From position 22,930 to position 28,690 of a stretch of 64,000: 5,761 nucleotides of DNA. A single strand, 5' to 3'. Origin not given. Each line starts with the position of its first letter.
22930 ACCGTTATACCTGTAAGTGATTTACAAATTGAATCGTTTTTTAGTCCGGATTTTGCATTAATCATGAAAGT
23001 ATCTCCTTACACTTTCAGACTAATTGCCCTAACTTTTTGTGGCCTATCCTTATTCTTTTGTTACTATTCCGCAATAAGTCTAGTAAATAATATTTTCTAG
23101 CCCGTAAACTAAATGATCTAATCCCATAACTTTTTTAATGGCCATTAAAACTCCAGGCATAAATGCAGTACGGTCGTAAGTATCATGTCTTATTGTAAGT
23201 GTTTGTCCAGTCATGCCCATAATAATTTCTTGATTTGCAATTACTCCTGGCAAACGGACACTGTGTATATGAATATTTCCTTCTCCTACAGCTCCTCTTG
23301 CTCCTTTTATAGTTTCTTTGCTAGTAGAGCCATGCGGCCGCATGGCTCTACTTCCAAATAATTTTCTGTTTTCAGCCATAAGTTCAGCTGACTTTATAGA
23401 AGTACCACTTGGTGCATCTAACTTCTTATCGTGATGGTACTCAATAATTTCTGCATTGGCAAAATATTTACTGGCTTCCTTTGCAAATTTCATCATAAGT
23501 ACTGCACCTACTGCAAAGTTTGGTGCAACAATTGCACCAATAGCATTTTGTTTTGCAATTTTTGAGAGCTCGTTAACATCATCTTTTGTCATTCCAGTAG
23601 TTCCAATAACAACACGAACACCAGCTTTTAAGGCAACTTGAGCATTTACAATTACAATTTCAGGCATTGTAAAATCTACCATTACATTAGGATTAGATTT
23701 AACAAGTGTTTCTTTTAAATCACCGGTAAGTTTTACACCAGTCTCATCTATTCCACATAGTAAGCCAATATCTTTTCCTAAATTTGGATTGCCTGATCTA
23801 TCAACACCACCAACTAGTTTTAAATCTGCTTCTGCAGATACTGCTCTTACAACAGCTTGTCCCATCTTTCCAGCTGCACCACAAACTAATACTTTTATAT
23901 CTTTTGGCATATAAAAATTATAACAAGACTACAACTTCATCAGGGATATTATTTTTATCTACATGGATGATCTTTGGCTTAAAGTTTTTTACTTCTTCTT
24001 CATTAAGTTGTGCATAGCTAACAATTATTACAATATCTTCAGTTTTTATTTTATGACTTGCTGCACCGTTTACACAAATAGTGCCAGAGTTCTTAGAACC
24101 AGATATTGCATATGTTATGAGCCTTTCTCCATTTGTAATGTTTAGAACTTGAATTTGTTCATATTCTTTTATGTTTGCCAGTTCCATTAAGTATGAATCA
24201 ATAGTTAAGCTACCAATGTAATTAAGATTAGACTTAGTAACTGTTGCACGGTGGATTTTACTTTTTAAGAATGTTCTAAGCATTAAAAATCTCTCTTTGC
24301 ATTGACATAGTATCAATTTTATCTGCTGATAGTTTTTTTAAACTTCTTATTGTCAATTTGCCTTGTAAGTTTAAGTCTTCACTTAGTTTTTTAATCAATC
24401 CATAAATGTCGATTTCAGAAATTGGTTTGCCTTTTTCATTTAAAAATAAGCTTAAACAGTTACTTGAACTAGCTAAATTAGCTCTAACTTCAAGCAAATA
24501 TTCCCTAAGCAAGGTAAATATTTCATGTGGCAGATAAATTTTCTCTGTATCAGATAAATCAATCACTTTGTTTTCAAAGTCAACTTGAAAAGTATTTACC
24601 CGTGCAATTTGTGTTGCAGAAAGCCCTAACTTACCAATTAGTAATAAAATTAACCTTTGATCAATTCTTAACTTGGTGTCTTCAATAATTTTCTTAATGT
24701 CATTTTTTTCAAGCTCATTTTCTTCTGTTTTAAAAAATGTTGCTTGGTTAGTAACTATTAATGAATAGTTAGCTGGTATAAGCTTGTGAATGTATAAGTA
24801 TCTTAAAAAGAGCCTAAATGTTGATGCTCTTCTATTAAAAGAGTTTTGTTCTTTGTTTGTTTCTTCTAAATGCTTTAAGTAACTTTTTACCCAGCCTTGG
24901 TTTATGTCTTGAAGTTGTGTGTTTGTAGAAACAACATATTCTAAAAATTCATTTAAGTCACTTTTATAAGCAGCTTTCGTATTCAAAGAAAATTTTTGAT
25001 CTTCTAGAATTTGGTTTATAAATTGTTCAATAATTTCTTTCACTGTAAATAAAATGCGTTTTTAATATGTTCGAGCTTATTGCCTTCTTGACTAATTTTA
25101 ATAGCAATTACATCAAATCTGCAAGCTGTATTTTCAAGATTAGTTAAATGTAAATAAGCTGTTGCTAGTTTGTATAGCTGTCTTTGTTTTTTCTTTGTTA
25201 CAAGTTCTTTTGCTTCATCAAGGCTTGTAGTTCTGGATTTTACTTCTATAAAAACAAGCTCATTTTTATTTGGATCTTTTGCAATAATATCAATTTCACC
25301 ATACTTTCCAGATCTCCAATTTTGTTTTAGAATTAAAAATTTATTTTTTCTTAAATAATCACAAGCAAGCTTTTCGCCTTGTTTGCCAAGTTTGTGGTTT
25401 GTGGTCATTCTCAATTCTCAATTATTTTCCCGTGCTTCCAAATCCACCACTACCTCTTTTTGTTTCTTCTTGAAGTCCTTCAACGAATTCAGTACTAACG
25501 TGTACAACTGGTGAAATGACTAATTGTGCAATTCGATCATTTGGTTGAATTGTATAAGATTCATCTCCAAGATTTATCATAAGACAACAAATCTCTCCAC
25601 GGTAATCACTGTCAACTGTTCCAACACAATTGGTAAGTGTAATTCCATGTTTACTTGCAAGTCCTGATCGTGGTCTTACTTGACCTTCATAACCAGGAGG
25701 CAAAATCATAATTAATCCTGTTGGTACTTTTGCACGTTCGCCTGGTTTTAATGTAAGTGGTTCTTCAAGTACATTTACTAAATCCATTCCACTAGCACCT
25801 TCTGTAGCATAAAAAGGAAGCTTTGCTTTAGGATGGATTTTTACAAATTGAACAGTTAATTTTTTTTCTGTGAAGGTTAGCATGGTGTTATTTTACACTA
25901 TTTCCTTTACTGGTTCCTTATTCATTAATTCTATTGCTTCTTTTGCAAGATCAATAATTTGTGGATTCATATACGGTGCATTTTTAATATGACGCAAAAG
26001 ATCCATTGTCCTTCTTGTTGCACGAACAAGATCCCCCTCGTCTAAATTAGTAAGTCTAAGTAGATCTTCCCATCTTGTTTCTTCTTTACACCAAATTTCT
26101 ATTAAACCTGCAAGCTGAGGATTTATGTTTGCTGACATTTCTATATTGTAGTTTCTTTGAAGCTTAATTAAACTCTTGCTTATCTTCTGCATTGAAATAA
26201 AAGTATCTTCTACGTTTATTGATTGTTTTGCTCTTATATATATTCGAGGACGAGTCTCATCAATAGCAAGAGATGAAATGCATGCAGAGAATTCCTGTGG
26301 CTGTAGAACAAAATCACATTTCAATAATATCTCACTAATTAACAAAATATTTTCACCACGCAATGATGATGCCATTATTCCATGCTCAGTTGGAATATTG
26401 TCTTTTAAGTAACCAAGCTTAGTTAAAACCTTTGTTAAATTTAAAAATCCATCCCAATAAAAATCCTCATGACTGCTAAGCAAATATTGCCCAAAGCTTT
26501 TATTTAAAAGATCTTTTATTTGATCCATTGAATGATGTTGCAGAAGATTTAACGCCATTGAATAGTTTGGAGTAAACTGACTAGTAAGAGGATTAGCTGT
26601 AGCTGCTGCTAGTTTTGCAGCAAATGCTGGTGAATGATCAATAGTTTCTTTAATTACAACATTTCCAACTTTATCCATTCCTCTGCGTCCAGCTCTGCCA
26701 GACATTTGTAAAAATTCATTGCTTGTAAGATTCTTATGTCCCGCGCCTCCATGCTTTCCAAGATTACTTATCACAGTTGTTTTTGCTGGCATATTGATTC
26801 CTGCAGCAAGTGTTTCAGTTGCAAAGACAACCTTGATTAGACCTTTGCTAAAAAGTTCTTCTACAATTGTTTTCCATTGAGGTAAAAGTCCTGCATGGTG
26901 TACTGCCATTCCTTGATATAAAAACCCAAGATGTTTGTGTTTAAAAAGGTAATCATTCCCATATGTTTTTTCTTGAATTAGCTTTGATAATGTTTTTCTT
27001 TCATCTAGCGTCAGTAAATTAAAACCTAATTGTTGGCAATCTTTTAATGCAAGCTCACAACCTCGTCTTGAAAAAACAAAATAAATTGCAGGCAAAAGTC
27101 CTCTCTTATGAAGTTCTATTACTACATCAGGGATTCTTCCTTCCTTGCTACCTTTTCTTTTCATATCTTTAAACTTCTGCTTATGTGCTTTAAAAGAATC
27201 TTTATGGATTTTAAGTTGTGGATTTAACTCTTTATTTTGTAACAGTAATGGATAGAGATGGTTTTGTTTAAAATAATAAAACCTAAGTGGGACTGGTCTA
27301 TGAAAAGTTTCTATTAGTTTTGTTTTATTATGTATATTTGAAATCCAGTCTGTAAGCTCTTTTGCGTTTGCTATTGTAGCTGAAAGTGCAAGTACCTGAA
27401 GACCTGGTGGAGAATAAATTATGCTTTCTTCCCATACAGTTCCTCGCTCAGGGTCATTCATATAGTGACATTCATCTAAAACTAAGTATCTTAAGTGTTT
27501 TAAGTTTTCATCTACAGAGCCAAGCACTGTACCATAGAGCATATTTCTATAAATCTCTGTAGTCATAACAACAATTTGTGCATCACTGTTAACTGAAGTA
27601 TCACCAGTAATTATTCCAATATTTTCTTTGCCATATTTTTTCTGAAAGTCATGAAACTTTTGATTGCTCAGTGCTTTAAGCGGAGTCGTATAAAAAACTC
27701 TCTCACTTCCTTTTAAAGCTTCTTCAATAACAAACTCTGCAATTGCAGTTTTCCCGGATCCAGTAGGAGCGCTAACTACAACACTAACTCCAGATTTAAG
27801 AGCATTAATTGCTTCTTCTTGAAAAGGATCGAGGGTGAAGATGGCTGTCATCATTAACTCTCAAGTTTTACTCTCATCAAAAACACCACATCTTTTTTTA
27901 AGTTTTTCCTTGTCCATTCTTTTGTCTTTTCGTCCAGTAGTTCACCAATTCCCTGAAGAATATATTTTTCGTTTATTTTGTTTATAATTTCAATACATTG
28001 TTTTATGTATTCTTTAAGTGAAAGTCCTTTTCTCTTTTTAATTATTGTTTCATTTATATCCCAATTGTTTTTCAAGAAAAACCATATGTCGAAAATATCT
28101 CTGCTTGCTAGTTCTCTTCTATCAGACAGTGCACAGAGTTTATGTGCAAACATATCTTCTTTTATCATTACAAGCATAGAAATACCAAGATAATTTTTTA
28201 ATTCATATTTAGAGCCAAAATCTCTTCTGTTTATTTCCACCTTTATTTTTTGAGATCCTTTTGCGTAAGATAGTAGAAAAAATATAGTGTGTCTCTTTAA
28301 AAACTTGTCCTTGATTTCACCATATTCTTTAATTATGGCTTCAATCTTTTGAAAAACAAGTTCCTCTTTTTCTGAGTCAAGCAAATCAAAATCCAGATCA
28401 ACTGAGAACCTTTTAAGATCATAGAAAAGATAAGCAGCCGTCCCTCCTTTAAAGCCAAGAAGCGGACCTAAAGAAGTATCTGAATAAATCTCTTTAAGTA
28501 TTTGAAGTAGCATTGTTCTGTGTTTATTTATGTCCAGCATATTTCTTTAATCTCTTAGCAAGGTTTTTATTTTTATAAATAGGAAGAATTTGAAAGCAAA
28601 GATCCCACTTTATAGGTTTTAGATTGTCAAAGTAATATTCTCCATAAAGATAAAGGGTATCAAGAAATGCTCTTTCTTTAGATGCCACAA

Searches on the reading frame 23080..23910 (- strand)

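Call 69: search_protein_families(library=pfam, proteins=[window:23080-23910:-], max_evalue=0.0001)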
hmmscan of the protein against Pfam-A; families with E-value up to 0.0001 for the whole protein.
window:23080-23910:- (276 aa): 2 families
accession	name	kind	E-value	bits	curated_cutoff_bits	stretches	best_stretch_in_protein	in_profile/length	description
PF01113.26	DapB_N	-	6.4e-36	123.6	25.6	1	5-132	1-124/124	Dihydrodipicolinate reductase, N-terminus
PF05173.19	DapB_C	-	1.3e-32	112.8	27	1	135-274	1-120/121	Dihydrodipicolinate reductase, C-terminus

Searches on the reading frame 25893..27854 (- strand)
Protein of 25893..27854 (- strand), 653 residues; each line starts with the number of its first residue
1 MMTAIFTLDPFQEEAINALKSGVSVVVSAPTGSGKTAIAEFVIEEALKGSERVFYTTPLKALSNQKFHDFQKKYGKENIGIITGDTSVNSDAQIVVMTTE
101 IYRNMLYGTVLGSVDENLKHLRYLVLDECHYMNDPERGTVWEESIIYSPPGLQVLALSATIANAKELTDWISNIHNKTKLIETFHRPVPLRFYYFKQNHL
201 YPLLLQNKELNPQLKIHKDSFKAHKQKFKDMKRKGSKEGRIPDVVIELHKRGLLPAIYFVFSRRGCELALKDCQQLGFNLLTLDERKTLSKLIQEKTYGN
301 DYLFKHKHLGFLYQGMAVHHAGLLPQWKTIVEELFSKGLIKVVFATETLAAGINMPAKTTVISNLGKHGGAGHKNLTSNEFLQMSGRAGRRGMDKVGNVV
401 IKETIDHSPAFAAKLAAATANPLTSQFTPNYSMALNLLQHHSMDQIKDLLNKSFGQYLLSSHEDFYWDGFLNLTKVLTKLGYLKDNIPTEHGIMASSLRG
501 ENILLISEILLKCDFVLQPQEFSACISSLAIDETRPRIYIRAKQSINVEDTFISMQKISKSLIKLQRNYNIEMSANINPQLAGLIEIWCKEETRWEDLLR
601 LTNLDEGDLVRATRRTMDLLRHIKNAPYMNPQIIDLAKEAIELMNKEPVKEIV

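Call 69: search_protein_families(library=pfam, proteins=[window:25893-27854:-], max_evalue=0.0001)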
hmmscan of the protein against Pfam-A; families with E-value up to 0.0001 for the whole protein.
window:25893-27854:- (653 aa): 5 families
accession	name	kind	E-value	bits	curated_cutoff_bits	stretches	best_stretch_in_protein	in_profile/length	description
PF00270.35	DEAD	-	6.6e-30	104.5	26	1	10-166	2-166/167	DEAD/DEAH box helicase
PF08148.17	DSHCT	-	3.2e-25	89.3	22.7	1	485-649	1-170/172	DSHCT (NUC185) domain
PF04851.21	ResIII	-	1.6e-14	54.5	22.5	1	7-161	3-162/164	Type III restriction enzyme, res subunit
PF00271.37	Helicase_C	-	2.8e-07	31.2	23.5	1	316-392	42-110/110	Helicase conserved C-terminal domain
PF22527.2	DEXQc_Suv3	-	3.9e-07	30.2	27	1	29-146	20-119/154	DEXQ-box helicase domain of Suv3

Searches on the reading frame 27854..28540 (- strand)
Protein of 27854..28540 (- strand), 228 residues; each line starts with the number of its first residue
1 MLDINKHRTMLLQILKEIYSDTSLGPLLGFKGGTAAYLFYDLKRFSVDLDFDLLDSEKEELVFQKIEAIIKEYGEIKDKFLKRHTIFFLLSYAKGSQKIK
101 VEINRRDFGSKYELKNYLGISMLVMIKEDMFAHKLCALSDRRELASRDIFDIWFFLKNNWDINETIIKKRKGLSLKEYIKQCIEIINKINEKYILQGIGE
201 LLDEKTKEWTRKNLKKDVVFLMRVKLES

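Call 69: search_protein_families(library=pfam, proteins=[window:27854-28540:-], max_evalue=0.0001)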
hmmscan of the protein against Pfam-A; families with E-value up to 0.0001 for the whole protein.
window:27854-28540:- (228 aa): 1 family
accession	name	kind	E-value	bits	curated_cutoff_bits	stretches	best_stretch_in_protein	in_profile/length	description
PF08843.17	AbiEii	-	3e-20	73.6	22.5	1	14-164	2-177/238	Nucleotidyl transferase AbiEii toxin, Type IV TA system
